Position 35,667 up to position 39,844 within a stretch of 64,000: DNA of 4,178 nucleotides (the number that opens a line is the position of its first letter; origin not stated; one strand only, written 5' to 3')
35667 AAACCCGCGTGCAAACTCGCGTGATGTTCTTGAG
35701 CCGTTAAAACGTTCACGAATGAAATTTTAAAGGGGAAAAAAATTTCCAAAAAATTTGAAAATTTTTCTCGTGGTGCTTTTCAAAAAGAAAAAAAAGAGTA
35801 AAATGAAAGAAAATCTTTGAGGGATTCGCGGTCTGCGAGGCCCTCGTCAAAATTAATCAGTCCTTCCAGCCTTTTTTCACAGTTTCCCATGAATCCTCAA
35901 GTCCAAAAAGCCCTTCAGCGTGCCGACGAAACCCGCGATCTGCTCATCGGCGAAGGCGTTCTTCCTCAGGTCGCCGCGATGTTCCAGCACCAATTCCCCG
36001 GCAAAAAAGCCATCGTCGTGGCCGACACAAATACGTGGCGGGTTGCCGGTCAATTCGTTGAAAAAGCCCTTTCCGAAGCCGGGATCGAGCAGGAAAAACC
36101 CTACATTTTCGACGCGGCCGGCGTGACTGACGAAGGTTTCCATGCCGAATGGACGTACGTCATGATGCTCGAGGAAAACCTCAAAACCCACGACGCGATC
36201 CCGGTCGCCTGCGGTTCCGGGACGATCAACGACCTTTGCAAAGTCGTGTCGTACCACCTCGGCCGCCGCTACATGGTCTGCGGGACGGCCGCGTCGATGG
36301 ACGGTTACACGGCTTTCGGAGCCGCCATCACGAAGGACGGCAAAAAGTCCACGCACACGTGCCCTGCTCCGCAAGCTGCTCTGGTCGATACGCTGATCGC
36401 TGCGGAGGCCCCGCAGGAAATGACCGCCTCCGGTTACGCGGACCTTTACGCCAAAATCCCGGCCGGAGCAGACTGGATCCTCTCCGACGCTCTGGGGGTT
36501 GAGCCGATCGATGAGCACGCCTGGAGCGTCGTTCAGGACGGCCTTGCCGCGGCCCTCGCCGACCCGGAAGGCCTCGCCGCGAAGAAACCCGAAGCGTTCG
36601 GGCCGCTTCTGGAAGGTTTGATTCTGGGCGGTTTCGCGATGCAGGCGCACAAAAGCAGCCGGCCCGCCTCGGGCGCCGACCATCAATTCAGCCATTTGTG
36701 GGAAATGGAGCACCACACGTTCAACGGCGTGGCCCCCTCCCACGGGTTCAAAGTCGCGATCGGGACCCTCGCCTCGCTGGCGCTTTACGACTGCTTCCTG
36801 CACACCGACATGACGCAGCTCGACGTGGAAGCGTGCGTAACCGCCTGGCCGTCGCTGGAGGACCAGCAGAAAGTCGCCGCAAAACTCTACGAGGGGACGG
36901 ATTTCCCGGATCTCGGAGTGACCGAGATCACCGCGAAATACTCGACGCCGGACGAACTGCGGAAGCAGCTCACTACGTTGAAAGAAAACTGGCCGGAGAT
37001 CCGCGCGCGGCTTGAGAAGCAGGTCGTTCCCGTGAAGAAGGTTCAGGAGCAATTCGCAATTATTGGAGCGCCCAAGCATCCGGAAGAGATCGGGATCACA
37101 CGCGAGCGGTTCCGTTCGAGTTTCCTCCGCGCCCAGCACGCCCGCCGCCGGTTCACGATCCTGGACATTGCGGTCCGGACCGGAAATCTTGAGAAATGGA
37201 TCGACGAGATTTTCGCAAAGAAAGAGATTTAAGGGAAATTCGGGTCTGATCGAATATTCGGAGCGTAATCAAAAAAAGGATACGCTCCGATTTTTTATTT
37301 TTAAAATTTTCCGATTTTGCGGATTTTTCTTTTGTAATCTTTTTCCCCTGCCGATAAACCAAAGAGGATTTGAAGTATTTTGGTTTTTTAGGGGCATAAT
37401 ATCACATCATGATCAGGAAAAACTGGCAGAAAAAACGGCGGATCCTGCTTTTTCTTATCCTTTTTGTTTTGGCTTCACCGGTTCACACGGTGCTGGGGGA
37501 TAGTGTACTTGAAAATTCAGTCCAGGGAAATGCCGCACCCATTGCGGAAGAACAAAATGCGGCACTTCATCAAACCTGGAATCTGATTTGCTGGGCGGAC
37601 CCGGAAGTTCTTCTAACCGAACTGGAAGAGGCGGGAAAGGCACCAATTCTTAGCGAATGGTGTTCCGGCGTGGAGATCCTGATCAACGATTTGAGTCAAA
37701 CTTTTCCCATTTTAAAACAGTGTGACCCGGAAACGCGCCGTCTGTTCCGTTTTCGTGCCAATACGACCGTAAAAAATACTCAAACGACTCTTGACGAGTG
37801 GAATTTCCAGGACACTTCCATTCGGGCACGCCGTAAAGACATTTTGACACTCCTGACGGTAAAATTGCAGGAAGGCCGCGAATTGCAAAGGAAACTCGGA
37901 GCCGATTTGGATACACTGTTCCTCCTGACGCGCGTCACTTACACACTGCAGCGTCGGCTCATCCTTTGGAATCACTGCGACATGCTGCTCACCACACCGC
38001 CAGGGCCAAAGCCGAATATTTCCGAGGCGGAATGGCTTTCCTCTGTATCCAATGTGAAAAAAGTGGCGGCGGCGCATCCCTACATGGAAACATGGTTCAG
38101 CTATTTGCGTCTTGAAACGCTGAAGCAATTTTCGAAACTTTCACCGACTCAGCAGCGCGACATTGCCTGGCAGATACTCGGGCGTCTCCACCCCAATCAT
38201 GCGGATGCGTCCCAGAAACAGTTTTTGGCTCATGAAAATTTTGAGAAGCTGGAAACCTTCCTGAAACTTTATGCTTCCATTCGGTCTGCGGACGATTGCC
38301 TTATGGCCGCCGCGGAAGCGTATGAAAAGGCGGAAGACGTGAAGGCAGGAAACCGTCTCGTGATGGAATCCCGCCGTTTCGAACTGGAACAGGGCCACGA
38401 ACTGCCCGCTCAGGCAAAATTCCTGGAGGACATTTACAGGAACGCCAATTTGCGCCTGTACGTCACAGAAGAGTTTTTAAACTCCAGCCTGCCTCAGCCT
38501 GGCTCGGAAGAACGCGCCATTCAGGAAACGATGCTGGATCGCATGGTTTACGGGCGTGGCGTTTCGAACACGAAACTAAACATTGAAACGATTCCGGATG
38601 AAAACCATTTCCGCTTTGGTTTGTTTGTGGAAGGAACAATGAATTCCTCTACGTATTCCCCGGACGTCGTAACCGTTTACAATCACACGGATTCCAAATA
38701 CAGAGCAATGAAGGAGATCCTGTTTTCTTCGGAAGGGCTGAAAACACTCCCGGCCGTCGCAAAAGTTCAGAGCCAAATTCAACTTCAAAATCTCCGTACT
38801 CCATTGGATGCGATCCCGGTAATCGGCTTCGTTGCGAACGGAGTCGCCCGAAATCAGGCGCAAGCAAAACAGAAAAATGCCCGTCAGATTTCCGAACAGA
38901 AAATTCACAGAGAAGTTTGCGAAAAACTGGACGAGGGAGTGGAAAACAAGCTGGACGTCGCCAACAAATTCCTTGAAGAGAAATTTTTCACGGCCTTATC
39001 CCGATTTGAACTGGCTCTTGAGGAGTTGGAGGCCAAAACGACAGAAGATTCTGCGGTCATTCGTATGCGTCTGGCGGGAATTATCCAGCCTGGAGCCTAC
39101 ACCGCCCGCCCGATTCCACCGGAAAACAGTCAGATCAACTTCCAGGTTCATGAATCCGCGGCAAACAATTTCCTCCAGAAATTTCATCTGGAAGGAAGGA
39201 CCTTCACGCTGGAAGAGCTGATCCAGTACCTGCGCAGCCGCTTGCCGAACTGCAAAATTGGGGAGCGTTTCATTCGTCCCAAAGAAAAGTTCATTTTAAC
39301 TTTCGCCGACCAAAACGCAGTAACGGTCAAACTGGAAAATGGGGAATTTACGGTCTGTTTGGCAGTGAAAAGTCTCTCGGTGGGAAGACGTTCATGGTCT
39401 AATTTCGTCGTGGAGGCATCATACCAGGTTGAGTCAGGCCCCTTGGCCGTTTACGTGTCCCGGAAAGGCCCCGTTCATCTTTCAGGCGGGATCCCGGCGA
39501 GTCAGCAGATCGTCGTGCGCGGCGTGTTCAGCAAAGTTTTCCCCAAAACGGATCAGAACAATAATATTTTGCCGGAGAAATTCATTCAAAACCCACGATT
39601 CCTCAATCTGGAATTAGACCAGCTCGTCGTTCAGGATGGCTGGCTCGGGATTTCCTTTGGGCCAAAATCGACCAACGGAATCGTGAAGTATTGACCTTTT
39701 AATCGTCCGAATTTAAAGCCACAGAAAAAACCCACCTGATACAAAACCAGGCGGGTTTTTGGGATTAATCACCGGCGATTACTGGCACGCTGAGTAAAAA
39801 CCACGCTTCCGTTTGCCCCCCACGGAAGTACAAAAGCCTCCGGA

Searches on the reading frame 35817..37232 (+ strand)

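Call 14: search_protein_families(library=pfam, proteins=[window:35817-37232:+], max_evalue=0.001)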
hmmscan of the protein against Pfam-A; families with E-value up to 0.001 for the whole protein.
window:35817-37232:+ (471 aa): 1 family
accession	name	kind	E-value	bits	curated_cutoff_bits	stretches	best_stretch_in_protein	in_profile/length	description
PF13685.12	Fe-ADH_2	-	2.3e-30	106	28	1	44-199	2-149/149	Iron-containing alcohol dehydrogenase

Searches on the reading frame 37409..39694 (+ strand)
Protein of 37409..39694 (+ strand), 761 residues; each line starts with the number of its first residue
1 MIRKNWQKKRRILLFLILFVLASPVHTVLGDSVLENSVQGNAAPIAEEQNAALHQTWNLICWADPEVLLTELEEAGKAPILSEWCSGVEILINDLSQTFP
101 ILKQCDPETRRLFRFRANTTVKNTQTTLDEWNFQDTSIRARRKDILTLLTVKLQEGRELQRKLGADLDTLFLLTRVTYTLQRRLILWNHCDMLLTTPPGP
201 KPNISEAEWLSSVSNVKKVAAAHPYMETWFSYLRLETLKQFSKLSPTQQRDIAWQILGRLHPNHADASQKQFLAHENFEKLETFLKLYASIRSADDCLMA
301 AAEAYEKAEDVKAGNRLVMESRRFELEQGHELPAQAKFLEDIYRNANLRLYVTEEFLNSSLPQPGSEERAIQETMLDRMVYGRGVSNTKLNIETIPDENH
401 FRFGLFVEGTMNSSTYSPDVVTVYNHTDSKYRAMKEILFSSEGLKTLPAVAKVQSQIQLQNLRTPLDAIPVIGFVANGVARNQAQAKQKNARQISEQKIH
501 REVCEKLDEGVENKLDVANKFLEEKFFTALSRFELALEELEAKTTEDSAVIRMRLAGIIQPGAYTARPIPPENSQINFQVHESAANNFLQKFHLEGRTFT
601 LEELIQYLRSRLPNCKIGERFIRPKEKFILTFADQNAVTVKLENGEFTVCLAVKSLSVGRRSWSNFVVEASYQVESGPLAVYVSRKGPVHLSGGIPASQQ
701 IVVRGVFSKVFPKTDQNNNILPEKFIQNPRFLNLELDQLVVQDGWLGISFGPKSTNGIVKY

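Call 14: search_protein_families(library=pfam, proteins=[window:37409-39694:+], max_evalue=0.001)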
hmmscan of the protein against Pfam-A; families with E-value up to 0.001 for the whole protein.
window:37409-39694:+ (761 aa): 0 families

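Call 59: search_protein_families(library=pfam, proteins=[window:37409-39694:+], max_evalue=0.1)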
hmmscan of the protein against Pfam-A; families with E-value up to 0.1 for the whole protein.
window:37409-39694:+ (761 aa): 1 family
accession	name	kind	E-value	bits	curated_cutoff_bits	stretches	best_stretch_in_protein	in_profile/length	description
PF24575.1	TPR_Slam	-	0.088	13.7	35.2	0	270-306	20-56/104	Surface lipoprotein assembly modifier, N-terminal TPR repeats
